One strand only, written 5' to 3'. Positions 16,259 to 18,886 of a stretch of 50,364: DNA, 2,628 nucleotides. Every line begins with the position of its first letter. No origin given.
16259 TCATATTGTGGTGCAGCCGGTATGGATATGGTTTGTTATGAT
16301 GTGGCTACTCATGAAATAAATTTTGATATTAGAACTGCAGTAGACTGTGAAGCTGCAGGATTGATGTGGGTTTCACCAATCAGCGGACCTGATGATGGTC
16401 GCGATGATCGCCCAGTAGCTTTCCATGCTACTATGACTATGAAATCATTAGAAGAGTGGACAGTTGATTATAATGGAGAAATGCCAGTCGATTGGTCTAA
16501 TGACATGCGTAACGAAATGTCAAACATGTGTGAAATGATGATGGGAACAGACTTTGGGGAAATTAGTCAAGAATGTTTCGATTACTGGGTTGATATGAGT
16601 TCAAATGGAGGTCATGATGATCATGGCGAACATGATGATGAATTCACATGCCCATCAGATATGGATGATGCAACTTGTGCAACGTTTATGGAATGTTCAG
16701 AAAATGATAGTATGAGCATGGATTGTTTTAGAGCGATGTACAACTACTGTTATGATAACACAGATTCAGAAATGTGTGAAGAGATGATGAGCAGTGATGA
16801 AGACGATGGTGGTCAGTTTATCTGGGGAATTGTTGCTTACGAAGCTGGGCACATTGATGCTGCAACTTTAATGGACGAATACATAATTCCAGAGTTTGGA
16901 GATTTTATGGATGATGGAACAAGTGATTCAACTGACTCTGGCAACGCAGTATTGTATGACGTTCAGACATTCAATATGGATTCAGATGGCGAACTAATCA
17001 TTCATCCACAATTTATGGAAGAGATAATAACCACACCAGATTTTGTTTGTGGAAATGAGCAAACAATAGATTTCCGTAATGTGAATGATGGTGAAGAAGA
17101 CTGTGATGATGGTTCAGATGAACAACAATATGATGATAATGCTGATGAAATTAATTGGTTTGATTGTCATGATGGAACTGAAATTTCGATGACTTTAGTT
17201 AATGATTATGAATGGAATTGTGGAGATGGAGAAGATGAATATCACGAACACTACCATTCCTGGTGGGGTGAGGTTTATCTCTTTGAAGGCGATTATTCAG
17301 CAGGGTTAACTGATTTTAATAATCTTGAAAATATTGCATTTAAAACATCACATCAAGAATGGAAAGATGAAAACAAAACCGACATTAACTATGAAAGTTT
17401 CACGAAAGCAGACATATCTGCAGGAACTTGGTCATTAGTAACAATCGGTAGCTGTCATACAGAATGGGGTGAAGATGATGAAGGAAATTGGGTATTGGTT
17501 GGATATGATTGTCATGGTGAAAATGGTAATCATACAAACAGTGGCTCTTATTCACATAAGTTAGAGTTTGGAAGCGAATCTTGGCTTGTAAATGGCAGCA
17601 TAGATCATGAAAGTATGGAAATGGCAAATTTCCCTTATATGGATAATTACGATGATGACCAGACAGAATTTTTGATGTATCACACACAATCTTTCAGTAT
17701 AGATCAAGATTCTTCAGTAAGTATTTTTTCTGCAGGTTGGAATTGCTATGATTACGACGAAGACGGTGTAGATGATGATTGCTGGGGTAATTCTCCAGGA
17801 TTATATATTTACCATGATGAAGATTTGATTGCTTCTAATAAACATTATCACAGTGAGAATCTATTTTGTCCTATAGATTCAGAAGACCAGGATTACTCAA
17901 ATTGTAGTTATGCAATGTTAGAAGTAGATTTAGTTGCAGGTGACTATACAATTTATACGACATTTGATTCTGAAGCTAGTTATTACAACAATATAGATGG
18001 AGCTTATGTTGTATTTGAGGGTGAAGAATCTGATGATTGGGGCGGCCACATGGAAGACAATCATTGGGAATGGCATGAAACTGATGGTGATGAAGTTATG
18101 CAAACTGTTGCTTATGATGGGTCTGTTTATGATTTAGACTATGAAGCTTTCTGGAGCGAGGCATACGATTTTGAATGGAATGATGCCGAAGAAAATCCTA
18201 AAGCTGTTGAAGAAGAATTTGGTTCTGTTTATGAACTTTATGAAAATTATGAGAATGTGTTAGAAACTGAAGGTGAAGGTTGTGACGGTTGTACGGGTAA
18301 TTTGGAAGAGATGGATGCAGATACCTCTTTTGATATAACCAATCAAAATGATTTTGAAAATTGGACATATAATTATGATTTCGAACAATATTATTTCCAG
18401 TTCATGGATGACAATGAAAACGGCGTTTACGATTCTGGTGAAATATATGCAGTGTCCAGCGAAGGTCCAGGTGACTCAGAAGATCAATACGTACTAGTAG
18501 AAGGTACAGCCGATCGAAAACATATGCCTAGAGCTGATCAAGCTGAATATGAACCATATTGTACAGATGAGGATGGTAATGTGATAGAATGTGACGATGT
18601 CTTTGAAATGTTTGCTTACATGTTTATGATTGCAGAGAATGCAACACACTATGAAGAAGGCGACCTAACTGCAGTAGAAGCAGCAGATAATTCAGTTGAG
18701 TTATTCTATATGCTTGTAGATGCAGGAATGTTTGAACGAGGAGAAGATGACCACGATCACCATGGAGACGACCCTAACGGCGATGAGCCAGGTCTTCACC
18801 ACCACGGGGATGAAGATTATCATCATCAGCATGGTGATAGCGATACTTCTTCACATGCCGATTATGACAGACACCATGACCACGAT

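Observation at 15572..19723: Blue-copper (halocyanin-like) domain tethered at the end of a 1383-aa hyper-acidic, Cys-rich, membrane-anchored protein near the cox operon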

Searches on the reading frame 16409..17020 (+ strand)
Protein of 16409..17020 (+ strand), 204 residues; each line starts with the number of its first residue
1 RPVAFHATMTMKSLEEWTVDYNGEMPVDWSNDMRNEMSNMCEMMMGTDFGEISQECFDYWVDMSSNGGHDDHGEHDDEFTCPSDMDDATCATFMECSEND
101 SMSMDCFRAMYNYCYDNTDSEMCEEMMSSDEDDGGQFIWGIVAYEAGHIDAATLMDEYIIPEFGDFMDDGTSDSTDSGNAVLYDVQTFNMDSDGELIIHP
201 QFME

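Call 81: search_protein_families(library=pfam, proteins=[window:16409-17020:+], max_evalue=10)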
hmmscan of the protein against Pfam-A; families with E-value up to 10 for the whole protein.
window:16409-17020:+ (204 aa): 1 family
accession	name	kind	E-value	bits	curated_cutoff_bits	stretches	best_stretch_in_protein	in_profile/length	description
PF14771.11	DUF4476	-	0.085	13.6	22.5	1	85-132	36-83/91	Domain of unknown function (DUF4476)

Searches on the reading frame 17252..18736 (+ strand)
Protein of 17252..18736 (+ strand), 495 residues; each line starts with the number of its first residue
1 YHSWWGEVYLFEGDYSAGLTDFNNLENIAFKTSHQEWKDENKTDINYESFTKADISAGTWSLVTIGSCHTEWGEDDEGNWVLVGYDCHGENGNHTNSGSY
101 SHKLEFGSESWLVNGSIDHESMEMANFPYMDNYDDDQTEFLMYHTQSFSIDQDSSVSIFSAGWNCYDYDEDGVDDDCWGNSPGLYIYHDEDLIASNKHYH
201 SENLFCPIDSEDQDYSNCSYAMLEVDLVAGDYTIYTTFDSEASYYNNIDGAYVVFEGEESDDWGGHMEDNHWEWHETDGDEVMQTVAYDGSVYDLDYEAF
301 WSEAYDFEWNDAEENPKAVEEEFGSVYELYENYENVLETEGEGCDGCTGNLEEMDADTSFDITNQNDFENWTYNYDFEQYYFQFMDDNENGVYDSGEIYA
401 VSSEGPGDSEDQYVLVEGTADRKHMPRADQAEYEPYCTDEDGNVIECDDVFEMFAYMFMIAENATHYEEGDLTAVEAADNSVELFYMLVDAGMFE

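Call 78: search_protein_representatives(alignment_id=A4)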
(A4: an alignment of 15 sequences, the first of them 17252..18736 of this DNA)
Query: 15 sequences, 357 profile positions. Proteins with E-value up to 0.001 (for the whole library): 61; up to 1e-10: 37; up to 1e-30: 24. The best 61 are listed.
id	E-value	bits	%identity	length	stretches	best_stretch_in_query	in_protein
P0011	7.2e-129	446.5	-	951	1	1-357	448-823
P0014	1.0e-122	426.3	-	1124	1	2-357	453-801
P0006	3.3e-115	401.6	-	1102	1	1-357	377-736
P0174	2.9e-100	352.5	-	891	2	2-357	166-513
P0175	3.9e-97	342.2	-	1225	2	2-357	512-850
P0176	6.0e-96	338.3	-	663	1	3-357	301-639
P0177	3.6e-94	332.4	-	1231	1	2-357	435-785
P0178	1.4e-92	327.2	-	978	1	2-355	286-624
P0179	1.4e-91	323.8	-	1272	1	2-357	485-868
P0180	7.2e-80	285.4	-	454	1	3-302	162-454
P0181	1.3e-76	274.6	-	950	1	4-357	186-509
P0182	8.8e-76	271.9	-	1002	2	4-357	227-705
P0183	6.5e-72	259.2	-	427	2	118-273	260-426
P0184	6.7e-67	242.7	-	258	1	39-288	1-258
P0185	1.1e-65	238.7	-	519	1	2-357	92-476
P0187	2.8e-55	204.5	-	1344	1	2-357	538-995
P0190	1.3e-37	146.3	-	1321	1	6-357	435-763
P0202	1.8e-13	67.0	-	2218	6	171-203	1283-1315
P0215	2.5e-06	43.5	-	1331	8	177-247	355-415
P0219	2.2e-05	40.3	-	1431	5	176-243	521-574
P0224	1.4e-04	37.7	-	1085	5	177-241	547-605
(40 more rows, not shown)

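Call 79: search_protein_families(library=pfam, proteins=[P0202, P0215, P0219, P0224, P0190, P0187], max_evalue=0.001)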
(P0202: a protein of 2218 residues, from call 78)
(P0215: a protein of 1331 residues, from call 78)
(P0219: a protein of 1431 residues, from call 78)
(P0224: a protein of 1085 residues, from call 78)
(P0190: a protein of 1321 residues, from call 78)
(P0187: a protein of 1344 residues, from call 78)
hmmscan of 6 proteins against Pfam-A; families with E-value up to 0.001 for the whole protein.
P0202 (2218 aa): 4 families
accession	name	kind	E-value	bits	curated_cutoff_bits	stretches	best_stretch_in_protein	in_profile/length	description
PF17803.7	Cadherin_4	-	1.9e-107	352.3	25.1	8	1394-1462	2-71/71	Bacterial cadherin-like domain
PF17963.7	Big_9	-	4.3e-84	278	23.6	8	385-464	1-79/89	Bacterial Ig domain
PF17892.7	Cadherin_5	-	1.7e-50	169.3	26.5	5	385-463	2-85/98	Cadherin-like domain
PF23571.1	GH3_M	-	1.2e-05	25.8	23.6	0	642-661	27-46/75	GH3 family central domain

P0215 (1331 aa): 1 family
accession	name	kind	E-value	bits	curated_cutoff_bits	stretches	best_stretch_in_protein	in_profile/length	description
PF01067.28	Calpain_III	-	0.00044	20.9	21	0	105-131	109-134/137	Calpain large subunit, domain III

P0219 (1431 aa): 1 family
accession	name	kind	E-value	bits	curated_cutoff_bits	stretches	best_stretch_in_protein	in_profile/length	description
PF00404.24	Dockerin_1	-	0.00033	21.2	22.9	1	1369-1420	2-52/57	Dockerin type I domain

P0224 (1085 aa): 2 families
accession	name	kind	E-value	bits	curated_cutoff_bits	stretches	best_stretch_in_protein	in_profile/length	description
PF00404.24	Dockerin_1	-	8.1e-08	32.8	22.9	1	1023-1079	1-56/57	Dockerin type I domain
PF01483.27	P_proprotein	-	6.9e-05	23.3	21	0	874-918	43-85/86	Proprotein convertase P-domain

P0190 (1321 aa): 2 families
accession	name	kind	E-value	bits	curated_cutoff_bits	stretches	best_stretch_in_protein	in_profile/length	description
PF00127.26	Copper-bind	-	2.2e-13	50.9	21.2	1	1182-1280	3-98/99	Copper binding proteins, plastocyanin/azurin family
PF13499.12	EF-hand_7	-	1.8e-05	25.4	30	0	737-793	16-64/67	EF-hand domain pair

P0187 (1344 aa): 1 family
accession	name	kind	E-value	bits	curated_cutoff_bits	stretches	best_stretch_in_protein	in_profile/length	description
PF00127.26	Copper-bind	-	4.9e-14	53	21.2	1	1208-1303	5-98/99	Copper binding proteins, plastocyanin/azurin family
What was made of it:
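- All were family members, fragments, or short acidic repeats (calls 78, 79).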

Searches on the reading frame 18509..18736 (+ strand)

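Call 81: search_protein_families(library=pfam, proteins=[window:18509-18736:+], max_evalue=10)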
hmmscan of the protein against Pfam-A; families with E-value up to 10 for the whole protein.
window:18509-18736:+ (76 aa): 2 families
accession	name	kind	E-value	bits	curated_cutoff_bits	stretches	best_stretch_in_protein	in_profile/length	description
PF23422.1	DUF7110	-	0.043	14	27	1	12-65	98-148/186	Family of unknown function (DUF7110)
PF24192.1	DUF7417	-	0.074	13.3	27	1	41-74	7-36/75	Domain of unknown function (DUF7417)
